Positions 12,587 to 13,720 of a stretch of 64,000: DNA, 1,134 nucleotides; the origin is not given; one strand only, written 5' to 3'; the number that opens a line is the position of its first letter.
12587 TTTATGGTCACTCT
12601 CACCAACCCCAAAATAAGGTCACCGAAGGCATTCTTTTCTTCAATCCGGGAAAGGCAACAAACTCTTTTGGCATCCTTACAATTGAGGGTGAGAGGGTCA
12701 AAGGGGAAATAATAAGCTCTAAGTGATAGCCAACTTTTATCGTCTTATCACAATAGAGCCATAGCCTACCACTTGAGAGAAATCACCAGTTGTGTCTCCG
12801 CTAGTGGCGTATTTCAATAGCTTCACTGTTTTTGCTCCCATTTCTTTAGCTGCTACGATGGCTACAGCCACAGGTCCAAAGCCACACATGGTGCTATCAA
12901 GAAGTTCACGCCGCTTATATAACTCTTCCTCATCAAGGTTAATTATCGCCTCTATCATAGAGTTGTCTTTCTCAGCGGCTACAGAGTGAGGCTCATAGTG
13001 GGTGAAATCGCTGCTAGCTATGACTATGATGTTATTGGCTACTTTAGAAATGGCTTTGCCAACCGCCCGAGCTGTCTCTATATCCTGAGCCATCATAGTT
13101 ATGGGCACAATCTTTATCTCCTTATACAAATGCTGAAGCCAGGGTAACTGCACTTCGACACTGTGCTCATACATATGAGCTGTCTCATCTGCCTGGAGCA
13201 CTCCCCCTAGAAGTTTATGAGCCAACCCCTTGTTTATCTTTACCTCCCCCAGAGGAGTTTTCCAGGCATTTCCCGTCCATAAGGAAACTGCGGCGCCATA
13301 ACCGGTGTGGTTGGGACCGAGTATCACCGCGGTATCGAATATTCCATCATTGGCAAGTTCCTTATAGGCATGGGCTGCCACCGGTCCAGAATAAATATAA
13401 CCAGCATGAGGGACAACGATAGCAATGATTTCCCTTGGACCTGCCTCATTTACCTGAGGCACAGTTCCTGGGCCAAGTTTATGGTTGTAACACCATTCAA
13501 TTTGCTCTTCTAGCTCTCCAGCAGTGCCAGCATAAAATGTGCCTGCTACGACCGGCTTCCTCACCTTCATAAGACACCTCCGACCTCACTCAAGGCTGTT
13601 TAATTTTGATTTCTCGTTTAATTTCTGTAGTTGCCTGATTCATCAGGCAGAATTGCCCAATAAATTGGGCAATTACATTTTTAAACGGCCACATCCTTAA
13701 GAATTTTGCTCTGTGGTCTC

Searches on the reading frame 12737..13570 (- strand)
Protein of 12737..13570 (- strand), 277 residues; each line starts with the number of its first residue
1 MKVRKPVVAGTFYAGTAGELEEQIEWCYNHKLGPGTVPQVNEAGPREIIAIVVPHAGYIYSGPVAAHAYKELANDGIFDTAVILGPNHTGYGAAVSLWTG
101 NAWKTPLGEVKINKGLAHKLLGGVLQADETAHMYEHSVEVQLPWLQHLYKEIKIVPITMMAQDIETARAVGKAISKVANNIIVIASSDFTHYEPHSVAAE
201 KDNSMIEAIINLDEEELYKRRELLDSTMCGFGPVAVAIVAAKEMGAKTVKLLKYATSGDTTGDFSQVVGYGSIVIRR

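Call 98: search_protein_families(library=pfam, proteins=[window:12737-13570:-], max_evalue=0.0001)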
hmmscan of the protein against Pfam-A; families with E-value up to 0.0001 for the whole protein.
window:12737-13570:- (277 aa): 1 family
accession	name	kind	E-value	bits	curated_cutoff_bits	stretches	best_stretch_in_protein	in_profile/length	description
PF01875.22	Memo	-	2.6e-81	273.2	27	1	6-274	2-269/269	Memo-like protein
